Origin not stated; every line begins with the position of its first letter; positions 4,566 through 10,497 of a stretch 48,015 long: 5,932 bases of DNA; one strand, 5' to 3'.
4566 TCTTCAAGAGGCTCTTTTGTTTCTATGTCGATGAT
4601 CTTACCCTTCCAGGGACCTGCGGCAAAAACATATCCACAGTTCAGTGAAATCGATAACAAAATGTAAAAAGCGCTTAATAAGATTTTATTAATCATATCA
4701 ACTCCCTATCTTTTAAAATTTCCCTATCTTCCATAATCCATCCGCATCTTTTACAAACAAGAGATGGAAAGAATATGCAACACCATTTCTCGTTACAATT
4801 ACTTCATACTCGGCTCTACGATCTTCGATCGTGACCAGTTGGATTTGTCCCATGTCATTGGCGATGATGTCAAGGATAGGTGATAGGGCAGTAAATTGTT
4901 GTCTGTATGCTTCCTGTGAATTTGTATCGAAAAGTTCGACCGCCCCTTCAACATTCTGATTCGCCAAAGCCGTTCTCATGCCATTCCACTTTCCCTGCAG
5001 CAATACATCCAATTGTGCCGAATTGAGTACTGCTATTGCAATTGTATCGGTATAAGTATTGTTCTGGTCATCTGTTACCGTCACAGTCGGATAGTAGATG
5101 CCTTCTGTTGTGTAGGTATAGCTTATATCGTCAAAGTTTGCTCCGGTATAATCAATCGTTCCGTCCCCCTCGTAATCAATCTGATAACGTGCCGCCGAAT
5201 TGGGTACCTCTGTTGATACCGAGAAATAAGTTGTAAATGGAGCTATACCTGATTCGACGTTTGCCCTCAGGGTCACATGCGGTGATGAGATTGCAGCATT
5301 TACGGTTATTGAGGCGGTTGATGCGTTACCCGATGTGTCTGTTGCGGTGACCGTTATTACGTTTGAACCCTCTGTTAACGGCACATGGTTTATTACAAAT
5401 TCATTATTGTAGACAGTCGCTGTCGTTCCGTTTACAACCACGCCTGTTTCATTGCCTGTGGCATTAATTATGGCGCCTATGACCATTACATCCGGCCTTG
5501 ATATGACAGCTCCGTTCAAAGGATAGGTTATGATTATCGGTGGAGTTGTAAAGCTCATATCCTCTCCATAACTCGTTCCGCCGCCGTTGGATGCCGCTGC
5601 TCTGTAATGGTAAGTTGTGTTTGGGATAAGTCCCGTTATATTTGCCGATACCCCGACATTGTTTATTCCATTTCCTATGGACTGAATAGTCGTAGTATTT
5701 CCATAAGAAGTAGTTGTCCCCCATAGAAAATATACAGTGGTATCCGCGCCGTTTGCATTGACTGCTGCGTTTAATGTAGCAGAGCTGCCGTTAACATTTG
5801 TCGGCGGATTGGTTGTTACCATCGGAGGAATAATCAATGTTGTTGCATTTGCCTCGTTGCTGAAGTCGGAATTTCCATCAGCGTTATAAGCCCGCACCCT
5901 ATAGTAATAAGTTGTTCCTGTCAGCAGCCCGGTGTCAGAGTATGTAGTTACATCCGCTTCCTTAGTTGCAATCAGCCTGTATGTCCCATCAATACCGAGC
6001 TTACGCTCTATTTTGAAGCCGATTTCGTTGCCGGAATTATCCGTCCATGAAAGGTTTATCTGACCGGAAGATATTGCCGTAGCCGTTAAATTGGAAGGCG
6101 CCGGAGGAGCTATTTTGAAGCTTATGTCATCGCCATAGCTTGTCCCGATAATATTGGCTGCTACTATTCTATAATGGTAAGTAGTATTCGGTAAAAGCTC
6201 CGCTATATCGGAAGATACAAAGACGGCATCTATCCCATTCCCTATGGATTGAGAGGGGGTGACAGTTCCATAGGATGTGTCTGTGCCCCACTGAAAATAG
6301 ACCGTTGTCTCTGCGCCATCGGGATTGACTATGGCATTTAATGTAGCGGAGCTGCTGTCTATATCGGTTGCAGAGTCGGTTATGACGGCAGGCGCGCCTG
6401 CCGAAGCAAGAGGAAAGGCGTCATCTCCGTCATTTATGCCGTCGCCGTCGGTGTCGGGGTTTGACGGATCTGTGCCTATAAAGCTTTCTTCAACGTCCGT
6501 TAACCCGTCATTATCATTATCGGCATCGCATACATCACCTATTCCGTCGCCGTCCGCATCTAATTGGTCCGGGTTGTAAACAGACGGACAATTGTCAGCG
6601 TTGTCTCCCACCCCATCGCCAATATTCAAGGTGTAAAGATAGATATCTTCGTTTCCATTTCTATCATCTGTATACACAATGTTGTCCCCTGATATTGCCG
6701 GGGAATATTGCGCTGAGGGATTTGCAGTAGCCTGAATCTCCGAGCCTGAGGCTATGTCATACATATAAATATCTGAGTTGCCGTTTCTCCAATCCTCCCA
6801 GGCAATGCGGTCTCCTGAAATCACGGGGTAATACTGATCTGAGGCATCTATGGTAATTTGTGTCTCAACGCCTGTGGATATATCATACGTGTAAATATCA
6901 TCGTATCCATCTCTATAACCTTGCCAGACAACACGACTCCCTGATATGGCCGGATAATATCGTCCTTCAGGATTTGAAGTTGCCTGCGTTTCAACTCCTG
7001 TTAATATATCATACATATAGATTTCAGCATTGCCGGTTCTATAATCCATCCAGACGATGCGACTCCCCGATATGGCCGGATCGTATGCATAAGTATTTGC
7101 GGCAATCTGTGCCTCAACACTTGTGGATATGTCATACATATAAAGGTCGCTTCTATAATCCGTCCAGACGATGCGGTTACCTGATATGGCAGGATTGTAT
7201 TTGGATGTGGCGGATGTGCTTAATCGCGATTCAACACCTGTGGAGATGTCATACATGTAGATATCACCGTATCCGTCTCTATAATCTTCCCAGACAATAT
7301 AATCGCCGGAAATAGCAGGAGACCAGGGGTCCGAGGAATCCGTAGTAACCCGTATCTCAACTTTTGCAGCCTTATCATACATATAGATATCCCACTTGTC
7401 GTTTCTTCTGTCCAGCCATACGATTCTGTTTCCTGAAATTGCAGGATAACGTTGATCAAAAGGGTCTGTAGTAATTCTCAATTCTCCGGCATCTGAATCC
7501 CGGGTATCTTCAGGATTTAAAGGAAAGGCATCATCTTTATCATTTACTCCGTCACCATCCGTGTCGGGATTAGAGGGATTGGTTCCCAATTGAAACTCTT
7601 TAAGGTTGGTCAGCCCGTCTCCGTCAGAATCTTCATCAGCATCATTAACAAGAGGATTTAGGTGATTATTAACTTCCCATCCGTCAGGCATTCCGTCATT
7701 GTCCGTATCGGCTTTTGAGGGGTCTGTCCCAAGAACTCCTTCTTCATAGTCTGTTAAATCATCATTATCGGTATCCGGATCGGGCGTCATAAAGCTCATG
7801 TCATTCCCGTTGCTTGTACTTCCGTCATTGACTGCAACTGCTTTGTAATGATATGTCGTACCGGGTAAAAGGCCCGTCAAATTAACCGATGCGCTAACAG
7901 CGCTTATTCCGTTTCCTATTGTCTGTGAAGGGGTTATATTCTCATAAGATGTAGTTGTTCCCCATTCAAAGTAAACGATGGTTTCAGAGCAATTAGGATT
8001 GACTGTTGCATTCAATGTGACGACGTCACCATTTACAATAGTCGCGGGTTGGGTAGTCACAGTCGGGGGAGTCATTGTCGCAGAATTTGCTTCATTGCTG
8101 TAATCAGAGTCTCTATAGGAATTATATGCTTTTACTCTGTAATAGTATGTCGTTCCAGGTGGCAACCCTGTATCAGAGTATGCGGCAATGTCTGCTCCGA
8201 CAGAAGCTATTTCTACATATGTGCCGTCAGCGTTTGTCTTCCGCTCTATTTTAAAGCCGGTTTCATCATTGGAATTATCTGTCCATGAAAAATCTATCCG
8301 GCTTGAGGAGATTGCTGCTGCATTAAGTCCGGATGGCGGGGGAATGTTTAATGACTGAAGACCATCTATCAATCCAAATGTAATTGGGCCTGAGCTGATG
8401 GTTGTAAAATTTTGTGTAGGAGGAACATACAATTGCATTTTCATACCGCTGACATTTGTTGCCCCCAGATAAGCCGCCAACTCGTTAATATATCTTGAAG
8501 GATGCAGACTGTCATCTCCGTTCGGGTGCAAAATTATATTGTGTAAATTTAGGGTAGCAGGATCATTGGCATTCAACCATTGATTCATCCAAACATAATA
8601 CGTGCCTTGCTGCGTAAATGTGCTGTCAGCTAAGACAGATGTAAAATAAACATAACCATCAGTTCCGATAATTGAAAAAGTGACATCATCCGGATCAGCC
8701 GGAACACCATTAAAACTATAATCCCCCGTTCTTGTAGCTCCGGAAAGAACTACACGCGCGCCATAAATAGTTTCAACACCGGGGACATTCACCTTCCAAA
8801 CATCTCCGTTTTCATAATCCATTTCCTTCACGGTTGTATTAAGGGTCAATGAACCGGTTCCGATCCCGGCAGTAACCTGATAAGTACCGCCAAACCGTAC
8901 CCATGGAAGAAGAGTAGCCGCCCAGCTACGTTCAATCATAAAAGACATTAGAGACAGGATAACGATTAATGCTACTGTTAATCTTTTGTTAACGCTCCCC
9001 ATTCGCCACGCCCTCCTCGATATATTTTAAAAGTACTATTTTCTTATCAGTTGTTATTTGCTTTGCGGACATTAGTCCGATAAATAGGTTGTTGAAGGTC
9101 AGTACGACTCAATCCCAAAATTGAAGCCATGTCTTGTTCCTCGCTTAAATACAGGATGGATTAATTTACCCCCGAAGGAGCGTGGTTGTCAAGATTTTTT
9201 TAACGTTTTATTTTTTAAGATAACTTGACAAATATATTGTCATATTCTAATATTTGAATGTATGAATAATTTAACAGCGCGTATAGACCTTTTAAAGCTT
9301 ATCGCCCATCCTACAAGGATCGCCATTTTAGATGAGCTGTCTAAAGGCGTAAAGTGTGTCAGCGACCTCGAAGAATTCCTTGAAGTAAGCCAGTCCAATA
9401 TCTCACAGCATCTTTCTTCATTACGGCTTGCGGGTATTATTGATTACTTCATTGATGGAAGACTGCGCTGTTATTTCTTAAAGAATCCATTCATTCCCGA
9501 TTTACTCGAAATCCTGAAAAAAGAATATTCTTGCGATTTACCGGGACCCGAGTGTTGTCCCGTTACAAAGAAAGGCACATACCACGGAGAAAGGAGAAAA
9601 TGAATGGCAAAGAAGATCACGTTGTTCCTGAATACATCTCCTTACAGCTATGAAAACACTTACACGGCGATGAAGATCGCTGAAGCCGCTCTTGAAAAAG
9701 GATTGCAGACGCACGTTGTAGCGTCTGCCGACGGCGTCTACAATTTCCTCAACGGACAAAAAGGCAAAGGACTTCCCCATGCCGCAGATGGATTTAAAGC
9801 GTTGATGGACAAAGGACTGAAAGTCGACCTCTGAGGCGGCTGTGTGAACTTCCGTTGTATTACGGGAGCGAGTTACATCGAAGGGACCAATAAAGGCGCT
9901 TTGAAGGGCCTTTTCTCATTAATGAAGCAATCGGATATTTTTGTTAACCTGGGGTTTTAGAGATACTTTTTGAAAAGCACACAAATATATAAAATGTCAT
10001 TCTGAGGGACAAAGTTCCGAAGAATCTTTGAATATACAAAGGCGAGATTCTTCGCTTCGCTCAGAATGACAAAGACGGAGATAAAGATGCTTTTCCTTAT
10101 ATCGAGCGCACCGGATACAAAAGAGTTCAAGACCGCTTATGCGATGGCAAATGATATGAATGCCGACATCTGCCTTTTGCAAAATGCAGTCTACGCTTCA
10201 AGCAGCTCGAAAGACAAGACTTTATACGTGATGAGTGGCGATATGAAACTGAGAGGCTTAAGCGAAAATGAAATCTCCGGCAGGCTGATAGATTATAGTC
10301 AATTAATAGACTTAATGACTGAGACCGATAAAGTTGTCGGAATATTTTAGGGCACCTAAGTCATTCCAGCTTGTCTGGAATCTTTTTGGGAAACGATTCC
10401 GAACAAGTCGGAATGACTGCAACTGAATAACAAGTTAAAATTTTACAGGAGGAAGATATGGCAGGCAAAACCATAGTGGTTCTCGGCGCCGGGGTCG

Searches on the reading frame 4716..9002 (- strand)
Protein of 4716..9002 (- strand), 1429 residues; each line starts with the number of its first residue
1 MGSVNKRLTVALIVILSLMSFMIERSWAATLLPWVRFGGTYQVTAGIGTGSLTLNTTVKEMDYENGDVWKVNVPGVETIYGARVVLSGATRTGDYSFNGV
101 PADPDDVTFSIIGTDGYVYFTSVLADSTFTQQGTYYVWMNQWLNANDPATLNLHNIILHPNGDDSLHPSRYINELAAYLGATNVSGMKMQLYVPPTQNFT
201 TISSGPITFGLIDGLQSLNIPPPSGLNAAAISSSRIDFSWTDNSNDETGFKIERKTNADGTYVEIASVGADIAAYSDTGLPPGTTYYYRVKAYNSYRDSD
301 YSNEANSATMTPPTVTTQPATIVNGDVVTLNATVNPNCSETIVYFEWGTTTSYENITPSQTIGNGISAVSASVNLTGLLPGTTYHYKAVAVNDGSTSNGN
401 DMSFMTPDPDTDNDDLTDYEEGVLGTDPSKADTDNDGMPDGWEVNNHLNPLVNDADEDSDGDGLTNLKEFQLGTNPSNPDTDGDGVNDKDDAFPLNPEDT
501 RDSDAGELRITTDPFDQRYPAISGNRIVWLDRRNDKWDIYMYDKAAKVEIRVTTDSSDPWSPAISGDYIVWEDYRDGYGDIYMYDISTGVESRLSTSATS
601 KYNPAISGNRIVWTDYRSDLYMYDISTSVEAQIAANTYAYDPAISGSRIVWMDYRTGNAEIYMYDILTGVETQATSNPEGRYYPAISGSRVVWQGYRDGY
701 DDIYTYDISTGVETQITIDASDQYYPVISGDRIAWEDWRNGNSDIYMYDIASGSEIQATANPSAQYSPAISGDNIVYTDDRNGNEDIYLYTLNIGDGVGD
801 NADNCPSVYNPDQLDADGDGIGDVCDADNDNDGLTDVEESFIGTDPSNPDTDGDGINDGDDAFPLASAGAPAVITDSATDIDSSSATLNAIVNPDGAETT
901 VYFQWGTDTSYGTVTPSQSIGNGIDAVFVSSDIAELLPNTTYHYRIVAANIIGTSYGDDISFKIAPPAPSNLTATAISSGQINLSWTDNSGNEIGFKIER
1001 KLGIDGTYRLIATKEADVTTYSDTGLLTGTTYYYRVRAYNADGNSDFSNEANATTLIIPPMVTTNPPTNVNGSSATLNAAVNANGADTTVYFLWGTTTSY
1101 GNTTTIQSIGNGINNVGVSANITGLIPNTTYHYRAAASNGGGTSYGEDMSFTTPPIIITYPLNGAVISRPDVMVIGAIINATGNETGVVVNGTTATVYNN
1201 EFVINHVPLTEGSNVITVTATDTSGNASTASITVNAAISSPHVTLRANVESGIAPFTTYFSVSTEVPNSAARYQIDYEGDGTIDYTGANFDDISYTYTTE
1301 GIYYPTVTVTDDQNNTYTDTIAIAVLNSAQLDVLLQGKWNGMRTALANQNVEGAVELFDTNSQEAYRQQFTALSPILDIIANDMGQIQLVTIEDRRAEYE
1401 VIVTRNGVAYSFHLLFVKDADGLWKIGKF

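Call 39: search_protein_families(library=pfam, proteins=[window:4716-9002:-], max_evalue=0.00001)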
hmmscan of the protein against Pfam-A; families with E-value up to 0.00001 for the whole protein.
window:4716-9002:- (1429 aa): 7 families
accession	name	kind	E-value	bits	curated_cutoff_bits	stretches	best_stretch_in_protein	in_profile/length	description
PF00041.27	fn3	-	3.9e-28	97.9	25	2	968-1052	2-82/84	Fibronectin type III domain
PF16656.11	Pur_ac_phosph_N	-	4.2e-15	56.5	30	0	1097-1153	35-93/93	Purple acid Phosphatase, N-terminal domain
PF16655.11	PhoD_N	-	9.3e-15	55.4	30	0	339-391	26-78/90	PhoD-like phosphatase, N-terminal domain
PF18884.5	TSP3_bac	-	4.4e-13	49.2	25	0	828-849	1-22/22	Bacterial TSP3 repeat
PF25059.1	FN3_DSCAM-DSCAML_C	-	5.4e-11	43.1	39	0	239-311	12-81/89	DSCAM/DSCAML C-terminal Fn3-like domain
PF09136.16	Glucodextran_B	-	1.6e-08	34.7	27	1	1154-1237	1-82/83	Glucodextranase, domain B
PF25788.1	Ig_Rha78A_N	-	5.3e-06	27.1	27.4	0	227-306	11-98/105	Rha78A-like, N-terminal immunoglobulin domain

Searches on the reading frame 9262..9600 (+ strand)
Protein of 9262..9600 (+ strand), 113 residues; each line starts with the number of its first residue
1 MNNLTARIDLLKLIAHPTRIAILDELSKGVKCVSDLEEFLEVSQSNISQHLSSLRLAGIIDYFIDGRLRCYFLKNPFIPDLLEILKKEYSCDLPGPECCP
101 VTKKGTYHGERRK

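Call 4: search_protein_families(library=pfam, proteins=[window:9262-9600:+], max_evalue=0.01)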
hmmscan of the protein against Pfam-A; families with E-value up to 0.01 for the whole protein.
window:9262-9600:+ (113 aa): 4 families
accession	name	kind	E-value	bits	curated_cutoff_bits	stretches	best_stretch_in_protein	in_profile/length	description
PF01022.26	HTH_5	-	3.1e-15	56.2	22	1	16-62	1-47/47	Bacterial regulatory protein, arsR family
PF12840.13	HTH_20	-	4.1e-10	39.9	27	1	14-61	1-49/51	Helix-turn-helix domain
PF13601.12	HTH_34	-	0.0091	16.6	27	0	32-62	16-46/80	Winged helix DNA-binding domain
PF12802.13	MarR_2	-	0.0096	16.5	27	0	21-61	9-51/61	MarR family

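Call 66: search_protein_families(library=ncbifam, proteins=[window:9262-9600:+], max_evalue=0.001)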
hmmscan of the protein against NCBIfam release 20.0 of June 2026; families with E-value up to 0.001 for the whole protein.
window:9262-9600:+ (113 aa): 9 families
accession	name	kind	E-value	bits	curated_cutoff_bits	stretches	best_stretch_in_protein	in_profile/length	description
NF033788.1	HTH_metalloreg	subfamily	1.7e-20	72.6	55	1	9-81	3-76/77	metalloregulator ArsR/SmtB family transcription factor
NF040642.1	sulf_sens_BigR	equivalog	3.7e-11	42.9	155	1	9-84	12-87/95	sulfite-sensing transcriptional repressor BigR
NF047906.1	CdPbTransRegCmtR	equivalog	2.2e-09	37.2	150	1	10-82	14-86/104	Cd(II)/Pb(II)-sensing metalloregulatory transcriptional regulator CmtR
NF052532.1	TransRegPagRBaca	equivalog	3.2e-09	36.8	170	1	4-85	14-95/99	transcriptional repressor PagR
NF033789.1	repress_SdpR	subfamily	6.6e-09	35.6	100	1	11-85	2-76/79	autorepressor SdpR family transcription factor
NF007528.0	PRK10141.1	subfamily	1.8e-07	31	97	1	6-91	5-91/117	metalloregulator ArsR/SmtB family transcription factor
NF053755.1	MsvR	equivalog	4.4e-07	29.8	220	1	11-83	7-82/236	transcriptional factor MsvR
NF045707.1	Dbac_1936_reg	equivalog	1.4e-06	28.2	115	1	3-86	3-86/99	ArsR/SmtB-type metalloregulator TsoR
NF041413.1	ArsR_Rv2640c_fam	equivalog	1.7e-06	28.4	155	1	11-62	36-90/118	Rv2640c family ArsR-like transcriptional regulator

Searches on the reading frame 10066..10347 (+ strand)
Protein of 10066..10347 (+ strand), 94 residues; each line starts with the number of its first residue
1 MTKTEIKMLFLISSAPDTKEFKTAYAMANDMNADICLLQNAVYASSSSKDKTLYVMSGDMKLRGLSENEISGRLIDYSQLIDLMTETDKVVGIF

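Call 4: search_protein_families(library=pfam, proteins=[window:10066-10347:+], max_evalue=0.01)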
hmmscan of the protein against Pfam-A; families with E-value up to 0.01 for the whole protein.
window:10066-10347:+ (94 aa): 1 family
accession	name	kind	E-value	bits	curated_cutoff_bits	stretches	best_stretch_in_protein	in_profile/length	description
PF04077.17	DsrH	-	1.6e-08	35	24.4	1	18-90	6-88/88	DsrH like protein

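Call 22: search_protein_families(library=ncbifam, proteins=[window:10066-10347:+], max_evalue=0.001)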
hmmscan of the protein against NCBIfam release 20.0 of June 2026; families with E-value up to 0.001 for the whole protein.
window:10066-10347:+ (94 aa): 2 families
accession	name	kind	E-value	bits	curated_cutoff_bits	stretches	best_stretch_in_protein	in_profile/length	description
TIGR03011.1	sulf_tusB_dsrH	equivalog_domain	1.5e-09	37.9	49.2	1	9-91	1-93/95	sulfurtransferase complex subunit TusB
NF010035.0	PRK13510.1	equivalog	0.00028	21.1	104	0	8-86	1-88/95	sulfurtransferase complex subunit TusB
